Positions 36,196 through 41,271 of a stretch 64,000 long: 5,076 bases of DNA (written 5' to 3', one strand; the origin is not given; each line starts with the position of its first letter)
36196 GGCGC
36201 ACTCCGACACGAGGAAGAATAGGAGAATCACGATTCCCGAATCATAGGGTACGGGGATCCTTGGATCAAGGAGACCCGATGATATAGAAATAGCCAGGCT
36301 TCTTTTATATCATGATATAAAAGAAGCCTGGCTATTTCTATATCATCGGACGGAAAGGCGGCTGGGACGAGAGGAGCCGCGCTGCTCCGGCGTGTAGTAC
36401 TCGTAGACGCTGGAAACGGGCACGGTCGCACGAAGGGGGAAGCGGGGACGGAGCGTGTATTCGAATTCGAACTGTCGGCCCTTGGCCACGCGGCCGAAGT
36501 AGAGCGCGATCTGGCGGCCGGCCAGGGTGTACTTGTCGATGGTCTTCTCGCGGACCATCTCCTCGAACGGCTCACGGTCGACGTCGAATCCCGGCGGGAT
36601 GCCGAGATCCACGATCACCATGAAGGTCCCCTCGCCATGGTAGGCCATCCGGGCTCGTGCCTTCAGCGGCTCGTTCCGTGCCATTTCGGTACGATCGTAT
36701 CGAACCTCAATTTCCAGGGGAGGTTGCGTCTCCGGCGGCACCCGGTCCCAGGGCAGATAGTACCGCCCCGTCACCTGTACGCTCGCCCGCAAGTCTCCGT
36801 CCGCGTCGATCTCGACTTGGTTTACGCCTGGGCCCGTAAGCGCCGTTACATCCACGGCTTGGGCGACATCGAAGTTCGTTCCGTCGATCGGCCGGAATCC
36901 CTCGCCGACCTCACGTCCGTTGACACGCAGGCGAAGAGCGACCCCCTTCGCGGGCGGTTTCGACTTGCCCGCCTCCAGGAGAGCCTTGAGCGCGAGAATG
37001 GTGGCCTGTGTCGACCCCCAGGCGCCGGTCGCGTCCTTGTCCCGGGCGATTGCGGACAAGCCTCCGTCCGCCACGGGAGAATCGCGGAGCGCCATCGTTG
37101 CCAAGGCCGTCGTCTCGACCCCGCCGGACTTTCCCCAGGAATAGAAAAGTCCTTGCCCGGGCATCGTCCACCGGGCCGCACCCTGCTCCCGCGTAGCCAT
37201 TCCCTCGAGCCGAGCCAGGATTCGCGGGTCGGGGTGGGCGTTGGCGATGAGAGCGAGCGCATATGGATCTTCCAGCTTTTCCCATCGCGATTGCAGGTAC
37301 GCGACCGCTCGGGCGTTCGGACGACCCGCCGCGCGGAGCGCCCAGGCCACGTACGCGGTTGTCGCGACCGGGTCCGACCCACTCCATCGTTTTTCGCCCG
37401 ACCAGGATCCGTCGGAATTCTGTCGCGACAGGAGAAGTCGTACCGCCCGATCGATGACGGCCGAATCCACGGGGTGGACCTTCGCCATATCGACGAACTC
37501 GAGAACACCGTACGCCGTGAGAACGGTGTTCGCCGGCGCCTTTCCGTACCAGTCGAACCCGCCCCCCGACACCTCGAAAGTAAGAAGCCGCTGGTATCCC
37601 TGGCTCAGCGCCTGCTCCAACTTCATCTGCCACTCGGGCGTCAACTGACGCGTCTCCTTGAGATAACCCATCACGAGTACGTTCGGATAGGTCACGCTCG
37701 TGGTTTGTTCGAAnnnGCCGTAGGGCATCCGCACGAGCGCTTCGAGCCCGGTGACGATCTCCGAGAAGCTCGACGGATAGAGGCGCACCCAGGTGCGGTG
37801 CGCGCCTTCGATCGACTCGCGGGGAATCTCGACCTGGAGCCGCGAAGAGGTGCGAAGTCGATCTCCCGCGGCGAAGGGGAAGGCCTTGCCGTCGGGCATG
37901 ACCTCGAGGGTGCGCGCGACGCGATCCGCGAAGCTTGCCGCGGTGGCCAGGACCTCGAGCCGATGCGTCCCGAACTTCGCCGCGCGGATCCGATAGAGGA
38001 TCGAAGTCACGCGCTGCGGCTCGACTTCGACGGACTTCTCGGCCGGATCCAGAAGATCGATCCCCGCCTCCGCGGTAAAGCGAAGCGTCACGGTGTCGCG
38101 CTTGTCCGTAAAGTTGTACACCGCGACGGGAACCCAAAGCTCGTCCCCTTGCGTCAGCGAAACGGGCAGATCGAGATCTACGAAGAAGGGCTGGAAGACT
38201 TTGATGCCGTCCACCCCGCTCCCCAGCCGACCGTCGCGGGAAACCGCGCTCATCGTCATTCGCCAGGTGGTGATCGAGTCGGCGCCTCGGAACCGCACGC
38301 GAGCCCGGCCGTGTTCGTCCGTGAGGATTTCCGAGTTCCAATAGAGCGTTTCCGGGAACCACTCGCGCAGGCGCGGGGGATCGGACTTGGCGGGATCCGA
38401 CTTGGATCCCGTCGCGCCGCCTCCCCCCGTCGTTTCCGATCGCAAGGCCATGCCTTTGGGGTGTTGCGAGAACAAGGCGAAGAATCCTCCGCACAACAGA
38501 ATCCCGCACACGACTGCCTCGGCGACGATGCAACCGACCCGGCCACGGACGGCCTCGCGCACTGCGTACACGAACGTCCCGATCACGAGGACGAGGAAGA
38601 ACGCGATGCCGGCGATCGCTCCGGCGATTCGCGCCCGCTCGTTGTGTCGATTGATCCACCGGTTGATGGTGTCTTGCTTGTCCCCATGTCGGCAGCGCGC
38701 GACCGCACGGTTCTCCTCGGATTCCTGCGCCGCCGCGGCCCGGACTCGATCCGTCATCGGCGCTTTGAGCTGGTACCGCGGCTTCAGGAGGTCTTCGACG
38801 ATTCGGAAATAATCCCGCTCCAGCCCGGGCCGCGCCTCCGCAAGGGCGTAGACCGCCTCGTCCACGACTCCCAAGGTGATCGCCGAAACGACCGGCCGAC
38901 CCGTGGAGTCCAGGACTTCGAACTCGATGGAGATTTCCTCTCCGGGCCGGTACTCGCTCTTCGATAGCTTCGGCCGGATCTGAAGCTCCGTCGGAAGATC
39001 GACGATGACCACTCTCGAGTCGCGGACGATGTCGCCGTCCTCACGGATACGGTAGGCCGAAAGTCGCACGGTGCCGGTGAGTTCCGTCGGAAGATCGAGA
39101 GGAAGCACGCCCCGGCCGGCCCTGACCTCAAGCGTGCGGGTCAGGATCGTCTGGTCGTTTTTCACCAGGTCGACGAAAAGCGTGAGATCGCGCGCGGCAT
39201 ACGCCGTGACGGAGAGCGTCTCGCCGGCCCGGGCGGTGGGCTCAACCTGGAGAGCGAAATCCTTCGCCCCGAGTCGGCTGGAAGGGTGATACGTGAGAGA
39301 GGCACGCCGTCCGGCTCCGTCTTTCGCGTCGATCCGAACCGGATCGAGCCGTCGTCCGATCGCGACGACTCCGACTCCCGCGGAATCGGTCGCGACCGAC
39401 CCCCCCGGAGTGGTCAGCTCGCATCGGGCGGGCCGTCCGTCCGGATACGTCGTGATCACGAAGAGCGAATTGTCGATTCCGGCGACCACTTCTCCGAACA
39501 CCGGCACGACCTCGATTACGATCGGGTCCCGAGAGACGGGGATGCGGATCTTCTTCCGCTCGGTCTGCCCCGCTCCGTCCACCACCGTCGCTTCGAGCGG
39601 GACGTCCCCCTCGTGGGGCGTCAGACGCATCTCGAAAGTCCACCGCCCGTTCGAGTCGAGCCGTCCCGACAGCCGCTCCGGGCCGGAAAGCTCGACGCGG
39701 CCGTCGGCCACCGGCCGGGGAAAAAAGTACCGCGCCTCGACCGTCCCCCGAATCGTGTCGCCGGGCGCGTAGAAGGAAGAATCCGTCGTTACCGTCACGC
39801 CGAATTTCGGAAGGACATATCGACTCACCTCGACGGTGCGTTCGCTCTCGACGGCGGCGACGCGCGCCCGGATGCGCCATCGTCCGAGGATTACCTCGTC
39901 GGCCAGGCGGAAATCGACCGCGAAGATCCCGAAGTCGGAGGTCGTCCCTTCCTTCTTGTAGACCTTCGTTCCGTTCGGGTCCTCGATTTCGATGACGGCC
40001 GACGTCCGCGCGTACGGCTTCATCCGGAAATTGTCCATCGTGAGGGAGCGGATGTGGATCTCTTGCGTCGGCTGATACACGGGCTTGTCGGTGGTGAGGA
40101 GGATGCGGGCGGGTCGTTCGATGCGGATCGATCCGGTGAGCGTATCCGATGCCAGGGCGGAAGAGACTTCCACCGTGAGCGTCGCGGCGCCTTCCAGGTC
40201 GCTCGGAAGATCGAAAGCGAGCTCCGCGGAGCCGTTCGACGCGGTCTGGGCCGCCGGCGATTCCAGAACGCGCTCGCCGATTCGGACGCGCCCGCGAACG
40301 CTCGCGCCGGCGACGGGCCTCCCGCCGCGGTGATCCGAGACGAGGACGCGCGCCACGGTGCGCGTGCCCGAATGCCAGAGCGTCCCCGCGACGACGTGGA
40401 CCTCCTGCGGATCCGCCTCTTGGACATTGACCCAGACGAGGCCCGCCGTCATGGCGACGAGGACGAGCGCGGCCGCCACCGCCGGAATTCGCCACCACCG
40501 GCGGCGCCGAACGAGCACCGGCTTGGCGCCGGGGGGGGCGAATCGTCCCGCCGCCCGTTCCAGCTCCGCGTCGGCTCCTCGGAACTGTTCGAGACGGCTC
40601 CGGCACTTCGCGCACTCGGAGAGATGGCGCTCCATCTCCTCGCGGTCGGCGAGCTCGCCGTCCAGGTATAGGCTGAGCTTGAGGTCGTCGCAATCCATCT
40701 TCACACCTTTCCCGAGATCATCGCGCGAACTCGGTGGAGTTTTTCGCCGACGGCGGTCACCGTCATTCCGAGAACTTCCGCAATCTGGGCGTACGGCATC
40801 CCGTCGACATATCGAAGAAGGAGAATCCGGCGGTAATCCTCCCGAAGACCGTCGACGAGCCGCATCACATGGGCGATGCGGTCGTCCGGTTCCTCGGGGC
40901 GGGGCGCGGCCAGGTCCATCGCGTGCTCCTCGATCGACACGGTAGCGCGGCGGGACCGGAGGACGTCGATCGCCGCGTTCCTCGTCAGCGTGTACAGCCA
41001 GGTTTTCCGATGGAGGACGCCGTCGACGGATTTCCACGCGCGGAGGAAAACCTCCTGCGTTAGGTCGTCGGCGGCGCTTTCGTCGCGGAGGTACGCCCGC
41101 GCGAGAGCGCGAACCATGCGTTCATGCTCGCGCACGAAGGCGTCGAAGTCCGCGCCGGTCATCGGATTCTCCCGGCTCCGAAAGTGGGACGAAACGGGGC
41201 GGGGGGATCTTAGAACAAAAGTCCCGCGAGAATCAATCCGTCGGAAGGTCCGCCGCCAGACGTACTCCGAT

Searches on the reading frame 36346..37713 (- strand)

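Call 58: search_protein_families(library=pfam, proteins=[window:36346-37713:-], max_evalue=0.0001)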
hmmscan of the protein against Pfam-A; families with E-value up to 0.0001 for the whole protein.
window:36346-37713:- (456 aa): 2 families
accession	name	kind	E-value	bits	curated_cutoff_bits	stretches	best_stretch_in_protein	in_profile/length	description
PF07678.20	TED_complement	-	5.4e-28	98.4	22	1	2-246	31-310/312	A-macroglobulin TED domain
PF07677.20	A2M_recep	-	2.7e-11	44.4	21.7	1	364-446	4-90/95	A-macroglobulin receptor binding domain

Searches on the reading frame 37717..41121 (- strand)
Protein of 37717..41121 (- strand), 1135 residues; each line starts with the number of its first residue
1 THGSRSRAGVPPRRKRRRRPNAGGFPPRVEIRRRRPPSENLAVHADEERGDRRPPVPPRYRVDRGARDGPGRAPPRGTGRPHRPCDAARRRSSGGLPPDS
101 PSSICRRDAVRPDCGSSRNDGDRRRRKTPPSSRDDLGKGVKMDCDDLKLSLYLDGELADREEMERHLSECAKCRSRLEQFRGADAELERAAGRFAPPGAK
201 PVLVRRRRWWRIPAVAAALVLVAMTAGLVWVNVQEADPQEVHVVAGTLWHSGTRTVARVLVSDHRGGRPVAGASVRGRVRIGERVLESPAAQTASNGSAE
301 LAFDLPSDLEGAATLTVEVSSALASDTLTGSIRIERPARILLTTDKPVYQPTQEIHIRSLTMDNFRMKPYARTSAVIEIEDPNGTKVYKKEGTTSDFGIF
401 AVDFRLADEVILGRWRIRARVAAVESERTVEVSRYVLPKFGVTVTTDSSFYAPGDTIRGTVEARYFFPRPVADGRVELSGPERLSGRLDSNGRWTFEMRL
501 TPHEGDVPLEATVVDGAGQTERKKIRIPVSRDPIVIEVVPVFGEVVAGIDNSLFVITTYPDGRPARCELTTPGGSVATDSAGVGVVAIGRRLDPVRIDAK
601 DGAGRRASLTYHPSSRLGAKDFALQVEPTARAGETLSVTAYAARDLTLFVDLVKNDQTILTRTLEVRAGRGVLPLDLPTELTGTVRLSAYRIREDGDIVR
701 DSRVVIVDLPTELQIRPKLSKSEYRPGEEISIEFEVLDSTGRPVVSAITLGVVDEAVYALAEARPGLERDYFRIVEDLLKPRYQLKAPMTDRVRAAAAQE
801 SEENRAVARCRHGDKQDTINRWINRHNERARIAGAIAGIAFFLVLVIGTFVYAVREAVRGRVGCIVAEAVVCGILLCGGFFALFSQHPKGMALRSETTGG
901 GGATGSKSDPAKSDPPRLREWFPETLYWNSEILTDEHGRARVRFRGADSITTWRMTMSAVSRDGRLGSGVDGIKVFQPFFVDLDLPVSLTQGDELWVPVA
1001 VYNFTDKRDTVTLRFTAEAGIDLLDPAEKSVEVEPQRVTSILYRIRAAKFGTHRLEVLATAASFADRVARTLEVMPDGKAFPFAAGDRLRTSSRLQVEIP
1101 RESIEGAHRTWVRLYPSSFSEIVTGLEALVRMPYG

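Call 58: search_protein_families(library=pfam, proteins=[window:37717-41121:-], max_evalue=0.0001)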
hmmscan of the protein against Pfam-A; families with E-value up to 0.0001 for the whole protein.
window:37717-41121:- (1135 aa): 5 families
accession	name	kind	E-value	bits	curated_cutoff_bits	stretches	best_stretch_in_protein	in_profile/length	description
PF01835.25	MG2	-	1.6e-20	73.7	32.8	1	340-422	2-83/96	MG2 domain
PF00207.28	A2M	-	3.8e-20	72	21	1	925-1014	1-91/92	Alpha-2-macroglobulin family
PF07703.20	A2M_BRD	-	1.8e-10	41.7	22.7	1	628-760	8-140/140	Alpha-2-macroglobulin bait region domain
PF17791.7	MG3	-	5.2e-06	27.1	23.1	1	434-472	1-39/84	Macroglobulin domain MG3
PF13490.11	zf-HC2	-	1.7e-05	25.2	22.2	1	148-174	7-35/35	Putative zinc-finger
